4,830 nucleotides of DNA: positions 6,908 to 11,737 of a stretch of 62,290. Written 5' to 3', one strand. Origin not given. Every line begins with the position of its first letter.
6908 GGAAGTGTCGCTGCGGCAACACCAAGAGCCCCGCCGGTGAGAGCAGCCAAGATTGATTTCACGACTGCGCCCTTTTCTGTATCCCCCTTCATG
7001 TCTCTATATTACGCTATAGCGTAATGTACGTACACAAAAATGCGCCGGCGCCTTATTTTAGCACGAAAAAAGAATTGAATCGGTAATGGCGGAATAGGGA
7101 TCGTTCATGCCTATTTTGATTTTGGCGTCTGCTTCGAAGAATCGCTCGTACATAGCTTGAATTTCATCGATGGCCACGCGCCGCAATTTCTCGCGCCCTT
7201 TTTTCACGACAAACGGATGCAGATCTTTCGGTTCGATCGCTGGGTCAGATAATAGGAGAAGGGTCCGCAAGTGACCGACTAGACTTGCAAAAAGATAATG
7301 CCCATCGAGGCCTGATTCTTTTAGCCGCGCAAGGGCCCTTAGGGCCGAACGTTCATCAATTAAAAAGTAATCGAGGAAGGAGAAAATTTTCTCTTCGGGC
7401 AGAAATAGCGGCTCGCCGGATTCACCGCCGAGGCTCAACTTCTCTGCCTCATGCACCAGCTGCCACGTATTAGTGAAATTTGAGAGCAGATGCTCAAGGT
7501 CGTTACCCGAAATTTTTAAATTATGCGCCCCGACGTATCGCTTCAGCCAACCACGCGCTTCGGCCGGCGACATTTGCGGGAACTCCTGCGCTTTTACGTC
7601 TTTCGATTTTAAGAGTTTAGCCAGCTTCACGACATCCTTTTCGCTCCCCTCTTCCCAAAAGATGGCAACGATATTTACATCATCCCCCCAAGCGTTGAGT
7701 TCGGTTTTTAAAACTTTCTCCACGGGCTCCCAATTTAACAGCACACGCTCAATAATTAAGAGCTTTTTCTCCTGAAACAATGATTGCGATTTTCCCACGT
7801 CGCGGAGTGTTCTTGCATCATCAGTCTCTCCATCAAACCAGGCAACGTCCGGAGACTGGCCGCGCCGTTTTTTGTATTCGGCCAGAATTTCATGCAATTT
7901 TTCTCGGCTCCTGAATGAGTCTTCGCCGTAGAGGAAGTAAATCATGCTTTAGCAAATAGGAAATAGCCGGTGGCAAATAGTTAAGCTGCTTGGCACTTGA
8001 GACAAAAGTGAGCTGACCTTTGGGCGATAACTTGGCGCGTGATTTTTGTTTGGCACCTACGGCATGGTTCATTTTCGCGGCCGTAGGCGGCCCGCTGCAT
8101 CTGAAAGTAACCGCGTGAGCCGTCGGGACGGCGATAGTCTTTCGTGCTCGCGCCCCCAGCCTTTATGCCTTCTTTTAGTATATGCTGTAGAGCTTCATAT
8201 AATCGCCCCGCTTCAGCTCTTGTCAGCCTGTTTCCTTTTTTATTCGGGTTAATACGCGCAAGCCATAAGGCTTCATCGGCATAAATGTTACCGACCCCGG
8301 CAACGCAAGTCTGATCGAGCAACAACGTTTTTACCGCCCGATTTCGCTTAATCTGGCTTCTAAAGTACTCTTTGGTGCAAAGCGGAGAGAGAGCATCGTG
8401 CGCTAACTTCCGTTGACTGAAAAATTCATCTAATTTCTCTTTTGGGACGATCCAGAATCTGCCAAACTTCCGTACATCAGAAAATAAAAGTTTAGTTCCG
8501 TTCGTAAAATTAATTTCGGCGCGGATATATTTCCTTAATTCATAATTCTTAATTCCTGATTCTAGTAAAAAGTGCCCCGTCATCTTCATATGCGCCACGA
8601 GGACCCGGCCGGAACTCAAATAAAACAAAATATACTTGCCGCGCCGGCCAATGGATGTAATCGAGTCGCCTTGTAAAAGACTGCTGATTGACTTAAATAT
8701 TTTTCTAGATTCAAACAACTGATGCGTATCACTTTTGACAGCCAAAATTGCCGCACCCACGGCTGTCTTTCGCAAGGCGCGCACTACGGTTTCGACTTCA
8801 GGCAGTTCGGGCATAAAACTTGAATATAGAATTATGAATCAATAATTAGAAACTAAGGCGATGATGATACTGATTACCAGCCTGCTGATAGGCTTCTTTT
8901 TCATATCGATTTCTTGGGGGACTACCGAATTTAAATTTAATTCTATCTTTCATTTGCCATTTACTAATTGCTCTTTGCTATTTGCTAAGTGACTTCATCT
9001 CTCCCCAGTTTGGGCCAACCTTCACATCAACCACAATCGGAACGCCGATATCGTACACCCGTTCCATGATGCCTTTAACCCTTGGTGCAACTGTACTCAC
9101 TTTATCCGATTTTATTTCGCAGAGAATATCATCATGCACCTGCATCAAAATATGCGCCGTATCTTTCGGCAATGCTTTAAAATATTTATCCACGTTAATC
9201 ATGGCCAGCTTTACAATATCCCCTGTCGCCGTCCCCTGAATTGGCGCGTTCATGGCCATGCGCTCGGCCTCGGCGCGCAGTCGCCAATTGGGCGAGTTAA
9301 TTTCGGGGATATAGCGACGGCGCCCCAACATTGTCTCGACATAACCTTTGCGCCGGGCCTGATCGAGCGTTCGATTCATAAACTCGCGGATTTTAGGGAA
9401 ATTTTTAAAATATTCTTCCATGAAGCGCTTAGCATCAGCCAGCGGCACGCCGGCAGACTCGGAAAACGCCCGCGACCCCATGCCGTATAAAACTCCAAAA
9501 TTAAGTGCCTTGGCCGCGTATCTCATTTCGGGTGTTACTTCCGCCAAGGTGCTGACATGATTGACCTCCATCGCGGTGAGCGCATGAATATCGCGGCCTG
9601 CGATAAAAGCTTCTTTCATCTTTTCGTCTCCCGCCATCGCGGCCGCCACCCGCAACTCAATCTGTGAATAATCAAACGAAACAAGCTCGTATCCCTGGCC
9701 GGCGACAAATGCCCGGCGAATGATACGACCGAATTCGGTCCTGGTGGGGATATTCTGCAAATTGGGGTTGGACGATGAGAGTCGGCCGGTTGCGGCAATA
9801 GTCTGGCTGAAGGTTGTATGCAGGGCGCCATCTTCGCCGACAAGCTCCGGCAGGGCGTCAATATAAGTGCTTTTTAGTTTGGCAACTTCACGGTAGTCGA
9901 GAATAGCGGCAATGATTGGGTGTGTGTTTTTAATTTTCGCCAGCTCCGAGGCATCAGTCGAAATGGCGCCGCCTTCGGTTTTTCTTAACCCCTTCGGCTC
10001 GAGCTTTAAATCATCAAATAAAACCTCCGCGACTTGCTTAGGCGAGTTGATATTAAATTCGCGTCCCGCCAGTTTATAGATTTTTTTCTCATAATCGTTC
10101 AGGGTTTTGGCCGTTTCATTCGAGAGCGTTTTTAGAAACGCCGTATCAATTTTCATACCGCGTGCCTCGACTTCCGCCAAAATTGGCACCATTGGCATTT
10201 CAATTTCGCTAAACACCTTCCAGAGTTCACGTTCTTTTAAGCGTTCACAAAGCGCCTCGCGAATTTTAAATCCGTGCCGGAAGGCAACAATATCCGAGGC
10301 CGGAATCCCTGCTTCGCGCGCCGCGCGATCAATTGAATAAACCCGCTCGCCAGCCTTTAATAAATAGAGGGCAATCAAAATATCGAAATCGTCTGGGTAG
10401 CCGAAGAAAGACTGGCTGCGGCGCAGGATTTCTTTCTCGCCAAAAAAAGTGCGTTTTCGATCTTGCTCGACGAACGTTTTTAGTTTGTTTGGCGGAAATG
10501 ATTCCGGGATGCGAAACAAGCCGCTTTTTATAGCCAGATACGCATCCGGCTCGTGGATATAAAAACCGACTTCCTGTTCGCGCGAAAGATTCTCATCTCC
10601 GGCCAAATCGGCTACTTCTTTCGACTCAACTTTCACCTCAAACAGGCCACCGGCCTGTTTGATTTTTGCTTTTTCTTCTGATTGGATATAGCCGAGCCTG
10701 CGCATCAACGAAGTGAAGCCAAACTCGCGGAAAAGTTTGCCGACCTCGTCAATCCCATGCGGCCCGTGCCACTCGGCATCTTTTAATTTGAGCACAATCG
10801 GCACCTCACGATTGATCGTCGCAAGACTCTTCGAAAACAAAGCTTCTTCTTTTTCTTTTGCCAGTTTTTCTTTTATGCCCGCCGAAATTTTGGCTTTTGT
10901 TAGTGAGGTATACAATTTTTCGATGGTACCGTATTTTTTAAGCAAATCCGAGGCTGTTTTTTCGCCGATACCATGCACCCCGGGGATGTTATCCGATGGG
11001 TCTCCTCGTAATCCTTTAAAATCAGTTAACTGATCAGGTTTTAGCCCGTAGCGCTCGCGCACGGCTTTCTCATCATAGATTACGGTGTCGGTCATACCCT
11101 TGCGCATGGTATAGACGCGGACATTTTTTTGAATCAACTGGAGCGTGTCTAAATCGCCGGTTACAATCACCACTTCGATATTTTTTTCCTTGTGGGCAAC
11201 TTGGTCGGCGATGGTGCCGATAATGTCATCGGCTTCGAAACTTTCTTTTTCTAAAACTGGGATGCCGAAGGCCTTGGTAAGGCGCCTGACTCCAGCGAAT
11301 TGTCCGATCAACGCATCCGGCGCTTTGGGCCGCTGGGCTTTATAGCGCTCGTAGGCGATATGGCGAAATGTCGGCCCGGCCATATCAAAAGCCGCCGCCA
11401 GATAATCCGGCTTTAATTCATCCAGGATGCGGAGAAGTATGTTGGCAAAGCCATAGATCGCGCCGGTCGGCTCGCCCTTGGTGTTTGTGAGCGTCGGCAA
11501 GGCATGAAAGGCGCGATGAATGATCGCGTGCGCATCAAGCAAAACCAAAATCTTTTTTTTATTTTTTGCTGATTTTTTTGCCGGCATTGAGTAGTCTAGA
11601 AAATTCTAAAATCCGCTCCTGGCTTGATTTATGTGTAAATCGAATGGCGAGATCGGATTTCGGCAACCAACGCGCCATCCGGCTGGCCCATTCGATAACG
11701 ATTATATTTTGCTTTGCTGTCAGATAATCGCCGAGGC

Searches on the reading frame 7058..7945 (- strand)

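Call 36: search_protein_families(library=pfam, max_evalue=0.001, proteins=[window:7058-7945:-])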
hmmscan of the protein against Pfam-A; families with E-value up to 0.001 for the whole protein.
window:7058-7945:- (295 aa): 2 families
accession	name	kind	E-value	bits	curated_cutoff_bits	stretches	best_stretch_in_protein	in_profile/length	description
PF21694.2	DNA_pol3_delta_C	-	1.7e-06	28.5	27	1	241-287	68-114/121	DNA polymerase III delta subunit, C-terminal domain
PF06144.19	DNA_pol3_delta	-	8.5e-06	26.2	21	1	3-114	1-116/124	DNA polymerase III, delta subunit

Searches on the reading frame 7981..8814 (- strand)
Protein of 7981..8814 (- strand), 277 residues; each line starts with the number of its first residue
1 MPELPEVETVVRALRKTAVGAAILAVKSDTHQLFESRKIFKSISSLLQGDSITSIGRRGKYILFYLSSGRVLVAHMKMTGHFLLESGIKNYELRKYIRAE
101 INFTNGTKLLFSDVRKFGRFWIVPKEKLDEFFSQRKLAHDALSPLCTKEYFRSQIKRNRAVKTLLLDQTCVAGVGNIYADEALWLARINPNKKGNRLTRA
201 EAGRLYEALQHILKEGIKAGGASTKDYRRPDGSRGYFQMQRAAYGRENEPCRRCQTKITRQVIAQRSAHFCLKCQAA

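Call 36: search_protein_families(library=pfam, max_evalue=0.001, proteins=[window:7981-8814:-])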
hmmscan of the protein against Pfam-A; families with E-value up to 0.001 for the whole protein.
window:7981-8814:- (277 aa): 3 families
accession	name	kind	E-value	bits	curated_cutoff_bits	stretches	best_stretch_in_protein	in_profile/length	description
PF01149.29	Fapy_DNA_glyco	-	8.3e-29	101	25.5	1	1-120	1-117/117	Formamidopyrimidine-DNA glycosylase N-terminal domain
PF06831.19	H2TH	-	3.3e-26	91.5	34.7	1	137-226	1-91/93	Formamidopyrimidine-DNA glycosylase H2TH domain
PF06827.20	zf-FPG_IleRS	-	2e-07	31.1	21.3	1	249-276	2-29/30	Zinc finger found in FPG and IleRS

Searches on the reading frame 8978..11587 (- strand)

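Call 13: search_protein_families(library=pfam, max_evalue=0.001, proteins=[window:8978-11587:-])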
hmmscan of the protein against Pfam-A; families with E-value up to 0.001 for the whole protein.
window:8978-11587:- (869 aa): 3 families
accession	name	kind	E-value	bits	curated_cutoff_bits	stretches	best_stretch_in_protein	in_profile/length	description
PF00476.26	DNA_pol_A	-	3.1e-143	477.8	34.3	1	484-863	3-381/381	DNA polymerase family A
PF02739.22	5_3_exonuc_N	-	1.2e-55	188.2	34.3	1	14-181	2-164/164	5'-3' exonuclease, N-terminal resolvase-like domain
PF01367.25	5_3_exonuc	-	8.1e-30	103.6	40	1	183-276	2-94/97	5'-3' exonuclease, C-terminal SAM fold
